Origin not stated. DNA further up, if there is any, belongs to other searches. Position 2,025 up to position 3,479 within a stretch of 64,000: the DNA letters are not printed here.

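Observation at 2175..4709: Coupled pair: REC-like/TM/β-propeller protein and OMP β-barrel with coiled coil and LysM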

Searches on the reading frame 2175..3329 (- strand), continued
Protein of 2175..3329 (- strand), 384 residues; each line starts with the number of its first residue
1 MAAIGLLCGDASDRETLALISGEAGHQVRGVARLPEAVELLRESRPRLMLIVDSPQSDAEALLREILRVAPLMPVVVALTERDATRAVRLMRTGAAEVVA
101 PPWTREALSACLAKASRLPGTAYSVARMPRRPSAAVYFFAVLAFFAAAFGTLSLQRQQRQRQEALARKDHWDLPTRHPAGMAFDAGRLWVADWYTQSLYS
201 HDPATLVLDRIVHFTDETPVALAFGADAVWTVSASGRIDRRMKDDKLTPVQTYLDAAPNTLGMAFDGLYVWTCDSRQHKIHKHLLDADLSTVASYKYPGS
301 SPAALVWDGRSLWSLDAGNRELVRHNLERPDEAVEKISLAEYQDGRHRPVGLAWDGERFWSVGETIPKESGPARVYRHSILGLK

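Call 25: fold_search(model_id=the predicted structure, library=pdb)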
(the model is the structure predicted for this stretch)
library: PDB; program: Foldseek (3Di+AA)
matches with E <= 10: 1918; with E <= 0.001: 1292
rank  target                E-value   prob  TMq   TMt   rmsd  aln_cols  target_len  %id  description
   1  3mbr                  3.3e-12  1.00  0.45  0.70   4.4       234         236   15  Crystal Structure of the Glutaminyl Cyclase from Xanthomonas campestris (released 2010-06-30)
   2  2iwa                  3.3e-12  1.00  0.46  0.67   4.2       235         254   14  Unbound glutaminyl cyclotransferase from Carica papaya. (released 2006-07-04)
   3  3nol                  3.7e-12  1.00  0.45  0.71   3.5       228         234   14  Crystal structure of Zymomonas mobilis Glutaminyl Cyclase (trigonal form) (released 2010-11-03)
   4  2qc5                  2.3e-11  1.00  0.33  0.41   8.5       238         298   17  Streptogramin B lyase structure (released 2008-10-14)
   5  9lu1_E                2.6e-11  1.00  0.37  0.38  23.2       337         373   12  protein structure of DDB1-DDA1-DET1-Ube2e2 bound to COP1 dimer (released 2026-01-28)
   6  5d9b                  9.9e-11  1.00  0.38  0.45   6.4       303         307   12  Luciferin-regenerating enzyme solved by SIRAS using XFEL (refined against native data) (released 2015-09-23)
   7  2z2p_A                1.1e-10  1.00  0.33  0.42   6.8       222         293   16  Crystal Structure of catalytically inactive H270A virginiamycin B lyase from Staphylococcus aureus with Quinupristin (released 2007-06-19)
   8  2ovr_B                1.1e-10  1.00  0.33  0.29   7.1       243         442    9  Structure of the Skp1-Fbw7-CyclinEdegN complex (released 2007-04-24)
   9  2faw_A                1.2e-10  1.00  0.45  0.66   4.1       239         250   14  crystal structure of papaya glutaminyl cyclase (released 2006-10-03)
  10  5m89_A                1.4e-10  1.00  0.36  0.41  10.4       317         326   12  Spliceosome component (released 2018-03-14)
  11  5o9z_L                2.0e-10  1.00  0.36  0.31   6.5       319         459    8  Cryo-EM structure of a pre-catalytic human spliceosome primed for activation (B complex) (released 2017-08-16)
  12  8auv_Q                2.0e-10  1.00  0.35  0.42   7.2       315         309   12  Cryo-EM structure of the plant 40S subunit (released 2023-06-07)
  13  9m58_B                2.5e-10  1.00  0.40  0.40   4.9       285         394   14  Cu/Zn-superoxide dismutase from Deinococcus radiodurans (Calcium-free) (released 2025-09-24)
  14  6eg8_F                2.5e-10  1.00  0.34  0.38   6.5       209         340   10  Structure of the GDP-bound Gs heterotrimer (released 2019-06-05)
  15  8h6k_4Z               2.5e-10  1.00  0.37  0.34  32.3       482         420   10  Cryo-EM structure of human exon-defined spliceosome in the mature B state. (released 2024-05-01)
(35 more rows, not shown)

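Call 34: find_homologous_proteins(query=L075:10001-11113:+)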
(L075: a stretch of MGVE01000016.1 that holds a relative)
Query L075:10001-11113:+ (371 aa): 7 proteins with E <= 0.001 among 7920 candidates.
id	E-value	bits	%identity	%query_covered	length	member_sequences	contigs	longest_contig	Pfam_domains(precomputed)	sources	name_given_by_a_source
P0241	2.7e-248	841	100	100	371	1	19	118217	PF00072.31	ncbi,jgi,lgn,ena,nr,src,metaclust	ncbi:MAG TPA: hypothetical protein DEE98_07835 [Elusimicrobia bacterium]|nr:MAG: hypothetical protei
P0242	3.5e-111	390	47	100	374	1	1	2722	-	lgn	-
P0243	2.7e-105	370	46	100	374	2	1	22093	-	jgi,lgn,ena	-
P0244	1.3e-104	368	44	100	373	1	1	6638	-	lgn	-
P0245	9.5e-99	349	43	100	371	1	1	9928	PF00072.31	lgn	-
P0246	2.8e-97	344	42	100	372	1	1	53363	PF00072.31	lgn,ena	-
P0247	6.3e-85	303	100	40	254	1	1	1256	PF00072.31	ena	-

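Call 35: find_encoding_contigs(protein=P0246, flank=8000, max_places=2)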
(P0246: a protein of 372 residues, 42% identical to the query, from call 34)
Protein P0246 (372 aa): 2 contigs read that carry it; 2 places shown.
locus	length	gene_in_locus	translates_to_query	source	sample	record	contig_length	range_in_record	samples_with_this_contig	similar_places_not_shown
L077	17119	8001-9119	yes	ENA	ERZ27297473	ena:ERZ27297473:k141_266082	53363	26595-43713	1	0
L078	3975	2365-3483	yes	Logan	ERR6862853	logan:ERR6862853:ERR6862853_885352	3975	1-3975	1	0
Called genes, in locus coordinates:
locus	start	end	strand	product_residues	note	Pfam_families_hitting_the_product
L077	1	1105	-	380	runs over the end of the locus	PF03425:CBM_11, PF08547:CIA30 (faint), PF03425:CBM_11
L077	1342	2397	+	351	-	PF02646:RmuC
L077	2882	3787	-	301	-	PF01545:Cation_efflux, PF16916:ZT_dimer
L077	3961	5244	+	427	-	PF02403:Seryl_tRNA_N, PF00587:tRNA-synt_2b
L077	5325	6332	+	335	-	PF12483:GIDE (weak)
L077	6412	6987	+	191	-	PF04011:LemA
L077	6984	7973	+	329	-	-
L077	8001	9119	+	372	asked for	PF00072:Response_reg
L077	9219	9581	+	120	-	PF07238:PilZ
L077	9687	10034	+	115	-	PF07883:Cupin_2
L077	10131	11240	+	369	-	PF00465:Fe-ADH, PF13685:Fe-ADH_2 (weak), PF25137:ADH_Fe_C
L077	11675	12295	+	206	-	PF01618:MotA_ExbB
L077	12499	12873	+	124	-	PF02472:ExbD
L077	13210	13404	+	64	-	-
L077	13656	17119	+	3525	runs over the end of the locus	PF00041:fn3 (faint), PF01839:FG-GAP (faint), PF13517:FG-GAP_3, PF21910:GH85_C (faint)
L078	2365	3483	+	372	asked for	PF00072:Response_reg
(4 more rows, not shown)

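Call 36: find_encoding_contigs(protein=P0243, flank=8000, max_places=2)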
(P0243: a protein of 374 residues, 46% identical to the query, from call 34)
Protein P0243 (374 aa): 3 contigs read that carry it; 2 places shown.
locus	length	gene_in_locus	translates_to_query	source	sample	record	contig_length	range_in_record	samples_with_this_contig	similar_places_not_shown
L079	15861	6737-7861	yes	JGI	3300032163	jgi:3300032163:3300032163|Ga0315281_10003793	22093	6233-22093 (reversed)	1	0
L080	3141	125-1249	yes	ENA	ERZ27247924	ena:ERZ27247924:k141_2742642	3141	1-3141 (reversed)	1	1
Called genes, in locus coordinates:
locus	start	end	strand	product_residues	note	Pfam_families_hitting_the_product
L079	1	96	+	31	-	?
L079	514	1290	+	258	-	PF00149:Metallophos, PF13277:YmdB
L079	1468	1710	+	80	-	-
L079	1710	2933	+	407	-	PF13742:tRNA_anti_2, PF01336:tRNA_anti-codon, PF02601:Exonuc_VII_L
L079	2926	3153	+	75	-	PF02609:Exonuc_VII_S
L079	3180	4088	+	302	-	PF00348:polyprenyl_synt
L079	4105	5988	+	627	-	PF13292:DXP_synthase_N, PF02775:TPP_enzyme_C (faint), PF02779:Transket_pyr, PF02780:Transketolase_C, PF17147:PFOR_II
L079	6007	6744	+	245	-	PF01728:FtsJ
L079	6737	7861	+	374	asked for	-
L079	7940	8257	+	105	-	PF07238:PilZ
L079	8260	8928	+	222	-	-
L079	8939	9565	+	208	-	-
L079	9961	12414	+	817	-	PF00133:tRNA-synt_1, PF01406:tRNA-synt_1e (faint), PF09334:tRNA-synt_1g, PF13603:tRNA-synt_1_2, PF00133:tRNA-synt_1, PF09334:tRNA-synt_1g (weak), PF08264:Anticodon_1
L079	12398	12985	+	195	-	PF04390:LptE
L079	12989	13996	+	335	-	PF06144:DNA_pol3_delta, PF21694:DNA_pol3_delta_C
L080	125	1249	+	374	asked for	-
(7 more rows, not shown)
